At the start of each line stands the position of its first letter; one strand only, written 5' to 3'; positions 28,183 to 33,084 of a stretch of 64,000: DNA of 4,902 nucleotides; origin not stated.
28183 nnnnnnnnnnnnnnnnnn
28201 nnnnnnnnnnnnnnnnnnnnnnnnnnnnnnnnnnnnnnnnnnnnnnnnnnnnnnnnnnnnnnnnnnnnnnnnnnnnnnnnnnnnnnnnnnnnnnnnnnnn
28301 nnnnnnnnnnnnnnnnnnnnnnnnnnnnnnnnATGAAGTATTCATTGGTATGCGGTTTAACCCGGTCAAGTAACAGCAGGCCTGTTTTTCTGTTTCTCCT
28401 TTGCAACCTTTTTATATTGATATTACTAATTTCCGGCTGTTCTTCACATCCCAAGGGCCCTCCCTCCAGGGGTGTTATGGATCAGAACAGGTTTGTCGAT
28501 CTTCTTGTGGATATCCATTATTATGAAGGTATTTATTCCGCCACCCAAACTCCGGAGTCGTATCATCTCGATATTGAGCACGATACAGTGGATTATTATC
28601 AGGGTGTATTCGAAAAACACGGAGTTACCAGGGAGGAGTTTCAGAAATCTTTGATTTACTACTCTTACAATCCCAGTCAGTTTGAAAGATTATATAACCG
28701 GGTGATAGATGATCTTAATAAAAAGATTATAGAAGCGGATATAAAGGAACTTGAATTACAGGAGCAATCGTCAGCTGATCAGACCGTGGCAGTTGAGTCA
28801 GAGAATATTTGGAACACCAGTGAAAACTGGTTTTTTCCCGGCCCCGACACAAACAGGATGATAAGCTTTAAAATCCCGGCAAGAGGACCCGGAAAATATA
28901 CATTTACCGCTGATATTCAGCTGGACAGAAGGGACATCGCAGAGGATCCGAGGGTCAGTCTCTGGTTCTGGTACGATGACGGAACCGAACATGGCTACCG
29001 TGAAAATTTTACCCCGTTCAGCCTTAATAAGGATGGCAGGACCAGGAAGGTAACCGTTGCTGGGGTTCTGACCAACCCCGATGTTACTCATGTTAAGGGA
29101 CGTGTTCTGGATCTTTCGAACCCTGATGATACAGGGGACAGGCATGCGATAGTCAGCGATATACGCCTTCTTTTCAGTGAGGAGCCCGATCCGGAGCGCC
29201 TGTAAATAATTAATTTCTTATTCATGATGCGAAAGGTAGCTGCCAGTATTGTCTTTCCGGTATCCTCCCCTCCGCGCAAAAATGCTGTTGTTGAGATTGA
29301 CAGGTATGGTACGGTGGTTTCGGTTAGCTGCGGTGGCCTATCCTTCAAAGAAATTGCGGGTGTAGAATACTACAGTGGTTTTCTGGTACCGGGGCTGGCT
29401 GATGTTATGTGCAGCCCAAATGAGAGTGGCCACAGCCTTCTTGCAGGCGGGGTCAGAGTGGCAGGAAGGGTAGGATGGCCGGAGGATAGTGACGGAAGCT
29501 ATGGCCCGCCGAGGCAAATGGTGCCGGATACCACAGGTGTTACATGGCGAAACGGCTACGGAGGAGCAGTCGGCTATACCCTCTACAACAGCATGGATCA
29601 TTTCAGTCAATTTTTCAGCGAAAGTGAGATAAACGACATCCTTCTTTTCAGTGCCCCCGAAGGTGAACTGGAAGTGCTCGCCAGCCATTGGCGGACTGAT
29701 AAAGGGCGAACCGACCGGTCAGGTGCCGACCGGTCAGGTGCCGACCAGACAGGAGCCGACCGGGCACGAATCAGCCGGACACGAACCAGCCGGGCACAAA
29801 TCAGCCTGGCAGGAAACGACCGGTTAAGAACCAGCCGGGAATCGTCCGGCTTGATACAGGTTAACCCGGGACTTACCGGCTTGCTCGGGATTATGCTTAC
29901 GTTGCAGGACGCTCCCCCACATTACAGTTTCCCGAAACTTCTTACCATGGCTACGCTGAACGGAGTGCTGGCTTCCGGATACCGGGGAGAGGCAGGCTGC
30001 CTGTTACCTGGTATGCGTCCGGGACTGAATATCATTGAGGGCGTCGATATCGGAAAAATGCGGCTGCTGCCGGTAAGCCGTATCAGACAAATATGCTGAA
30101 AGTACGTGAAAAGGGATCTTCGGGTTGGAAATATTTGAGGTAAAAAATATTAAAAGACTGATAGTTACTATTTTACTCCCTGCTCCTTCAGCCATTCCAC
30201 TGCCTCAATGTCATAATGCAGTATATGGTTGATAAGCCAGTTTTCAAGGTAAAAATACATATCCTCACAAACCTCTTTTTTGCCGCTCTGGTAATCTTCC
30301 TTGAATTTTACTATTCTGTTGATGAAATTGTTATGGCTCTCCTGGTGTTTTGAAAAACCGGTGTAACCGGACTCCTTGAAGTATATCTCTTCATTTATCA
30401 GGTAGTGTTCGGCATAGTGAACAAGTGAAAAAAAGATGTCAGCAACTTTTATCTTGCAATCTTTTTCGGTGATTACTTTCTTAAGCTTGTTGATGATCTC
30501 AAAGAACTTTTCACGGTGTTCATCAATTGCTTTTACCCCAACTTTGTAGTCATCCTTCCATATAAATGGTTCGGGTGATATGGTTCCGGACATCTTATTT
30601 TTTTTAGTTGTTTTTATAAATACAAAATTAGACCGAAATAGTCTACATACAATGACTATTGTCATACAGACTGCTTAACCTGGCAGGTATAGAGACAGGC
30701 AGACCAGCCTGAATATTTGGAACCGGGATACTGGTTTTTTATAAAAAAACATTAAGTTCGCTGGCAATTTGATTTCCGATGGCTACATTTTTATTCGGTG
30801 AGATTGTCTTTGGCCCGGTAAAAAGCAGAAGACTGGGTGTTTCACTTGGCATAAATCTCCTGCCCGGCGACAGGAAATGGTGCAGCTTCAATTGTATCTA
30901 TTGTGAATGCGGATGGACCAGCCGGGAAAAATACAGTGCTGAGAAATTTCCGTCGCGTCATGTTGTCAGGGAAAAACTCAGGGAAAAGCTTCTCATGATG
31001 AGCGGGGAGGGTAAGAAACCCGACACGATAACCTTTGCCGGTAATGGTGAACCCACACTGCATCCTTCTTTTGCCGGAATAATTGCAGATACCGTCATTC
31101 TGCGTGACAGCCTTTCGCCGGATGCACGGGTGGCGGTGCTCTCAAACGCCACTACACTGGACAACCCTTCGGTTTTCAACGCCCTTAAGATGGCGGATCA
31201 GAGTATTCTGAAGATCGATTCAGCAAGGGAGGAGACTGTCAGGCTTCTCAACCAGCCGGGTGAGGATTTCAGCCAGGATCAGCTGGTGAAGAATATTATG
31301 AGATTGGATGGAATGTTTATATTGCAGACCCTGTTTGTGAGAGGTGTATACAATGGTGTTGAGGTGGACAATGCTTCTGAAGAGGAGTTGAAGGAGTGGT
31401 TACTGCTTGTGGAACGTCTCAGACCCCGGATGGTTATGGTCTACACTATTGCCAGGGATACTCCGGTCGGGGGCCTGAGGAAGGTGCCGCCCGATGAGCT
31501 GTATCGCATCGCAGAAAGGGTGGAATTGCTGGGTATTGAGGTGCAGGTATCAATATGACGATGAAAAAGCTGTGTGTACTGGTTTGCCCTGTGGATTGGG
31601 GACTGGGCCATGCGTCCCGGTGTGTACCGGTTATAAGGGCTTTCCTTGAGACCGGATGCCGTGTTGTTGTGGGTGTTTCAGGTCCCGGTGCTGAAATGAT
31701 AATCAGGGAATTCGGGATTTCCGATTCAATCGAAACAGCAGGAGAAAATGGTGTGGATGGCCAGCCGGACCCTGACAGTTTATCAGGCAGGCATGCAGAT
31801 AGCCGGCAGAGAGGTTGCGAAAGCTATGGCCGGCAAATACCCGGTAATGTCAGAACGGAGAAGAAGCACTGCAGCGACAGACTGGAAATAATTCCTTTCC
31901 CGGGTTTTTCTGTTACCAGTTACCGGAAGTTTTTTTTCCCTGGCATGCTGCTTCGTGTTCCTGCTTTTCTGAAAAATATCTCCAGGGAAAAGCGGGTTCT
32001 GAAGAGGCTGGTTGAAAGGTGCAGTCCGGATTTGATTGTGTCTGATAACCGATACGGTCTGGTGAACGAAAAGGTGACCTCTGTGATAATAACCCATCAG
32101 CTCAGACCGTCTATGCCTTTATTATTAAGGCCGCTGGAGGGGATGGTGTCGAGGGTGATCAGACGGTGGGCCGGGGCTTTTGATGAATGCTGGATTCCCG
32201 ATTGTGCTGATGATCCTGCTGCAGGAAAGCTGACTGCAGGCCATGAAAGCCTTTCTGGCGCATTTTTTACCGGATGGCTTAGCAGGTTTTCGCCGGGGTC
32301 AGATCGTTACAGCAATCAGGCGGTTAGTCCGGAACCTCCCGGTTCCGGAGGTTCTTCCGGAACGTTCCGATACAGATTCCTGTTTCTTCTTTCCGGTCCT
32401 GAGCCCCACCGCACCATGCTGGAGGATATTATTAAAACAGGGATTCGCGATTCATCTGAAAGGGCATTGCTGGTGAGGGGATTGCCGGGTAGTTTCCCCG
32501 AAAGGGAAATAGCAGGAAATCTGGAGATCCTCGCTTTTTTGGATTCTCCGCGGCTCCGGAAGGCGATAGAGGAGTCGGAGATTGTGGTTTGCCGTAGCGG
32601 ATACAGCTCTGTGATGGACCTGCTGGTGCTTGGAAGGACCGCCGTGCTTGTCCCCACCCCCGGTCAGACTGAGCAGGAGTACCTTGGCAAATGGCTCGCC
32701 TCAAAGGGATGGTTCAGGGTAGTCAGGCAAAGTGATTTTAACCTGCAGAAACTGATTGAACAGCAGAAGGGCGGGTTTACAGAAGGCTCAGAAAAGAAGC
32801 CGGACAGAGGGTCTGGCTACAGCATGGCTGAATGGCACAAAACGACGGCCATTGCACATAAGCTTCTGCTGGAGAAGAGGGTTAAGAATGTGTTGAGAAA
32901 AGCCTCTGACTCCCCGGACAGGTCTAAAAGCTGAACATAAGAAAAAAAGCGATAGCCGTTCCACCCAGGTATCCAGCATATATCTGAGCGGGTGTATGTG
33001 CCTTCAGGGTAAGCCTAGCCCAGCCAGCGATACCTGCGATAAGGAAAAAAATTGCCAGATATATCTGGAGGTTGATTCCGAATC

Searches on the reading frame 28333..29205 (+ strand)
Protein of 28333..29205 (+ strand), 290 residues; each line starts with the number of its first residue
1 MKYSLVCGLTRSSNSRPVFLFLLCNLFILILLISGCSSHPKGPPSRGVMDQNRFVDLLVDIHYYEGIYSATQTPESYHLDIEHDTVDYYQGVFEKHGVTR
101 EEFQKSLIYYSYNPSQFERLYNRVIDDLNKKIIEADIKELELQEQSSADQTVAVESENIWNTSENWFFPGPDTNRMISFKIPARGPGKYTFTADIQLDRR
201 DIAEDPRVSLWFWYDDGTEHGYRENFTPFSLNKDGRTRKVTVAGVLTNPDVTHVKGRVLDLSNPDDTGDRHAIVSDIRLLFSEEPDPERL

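Call 7: search_protein_families(library=pfam, proteins=[window:28333-29205:+], max_evalue=0.001)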
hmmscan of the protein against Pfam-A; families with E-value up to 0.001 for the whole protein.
window:28333-29205:+ (290 aa): 1 family
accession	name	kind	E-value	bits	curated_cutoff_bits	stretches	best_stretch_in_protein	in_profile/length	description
PF14129.11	DUF4296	-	2e-18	67.1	27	1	47-131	3-84/87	Domain of unknown function (DUF4296)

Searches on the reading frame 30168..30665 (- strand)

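Call 7: search_protein_families(library=pfam, proteins=[window:30168-30665:-], max_evalue=0.001)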
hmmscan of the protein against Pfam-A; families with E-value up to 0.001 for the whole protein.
window:30168-30665:- (165 aa): 1 family
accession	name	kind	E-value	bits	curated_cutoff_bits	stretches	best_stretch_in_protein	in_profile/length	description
PF01814.28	Hemerythrin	-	6e-06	27.2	25.3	1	43-150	2-118/127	Hemerythrin HHE cation binding domain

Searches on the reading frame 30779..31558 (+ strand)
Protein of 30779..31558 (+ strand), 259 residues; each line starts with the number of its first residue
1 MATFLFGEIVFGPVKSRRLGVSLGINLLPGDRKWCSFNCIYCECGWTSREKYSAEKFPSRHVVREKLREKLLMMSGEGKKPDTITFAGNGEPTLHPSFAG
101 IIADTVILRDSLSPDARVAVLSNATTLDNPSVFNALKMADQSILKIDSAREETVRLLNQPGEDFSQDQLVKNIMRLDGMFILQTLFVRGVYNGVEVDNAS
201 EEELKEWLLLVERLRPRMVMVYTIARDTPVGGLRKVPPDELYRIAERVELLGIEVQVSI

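Call 7: search_protein_families(library=pfam, proteins=[window:30779-31558:+], max_evalue=0.001)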
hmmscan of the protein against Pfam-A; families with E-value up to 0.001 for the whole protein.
window:30779-31558:+ (259 aa): 1 family
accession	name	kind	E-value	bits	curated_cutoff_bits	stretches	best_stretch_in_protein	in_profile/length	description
PF04055.27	Radical_SAM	-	9.8e-10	39.3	29.5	1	34-164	6-126/166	Radical SAM superfamily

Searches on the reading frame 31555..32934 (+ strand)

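Call 7: search_protein_families(library=pfam, proteins=[window:31555-32934:+], max_evalue=0.001)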
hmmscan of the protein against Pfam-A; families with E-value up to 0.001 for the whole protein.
window:31555-32934:+ (459 aa): 1 family
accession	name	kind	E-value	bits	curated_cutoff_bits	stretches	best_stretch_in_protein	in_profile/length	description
PF04101.22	Glyco_tran_28_C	-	1.7e-11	44.9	22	1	323-411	56-144/166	Glycosyltransferase family 28 C-terminal domain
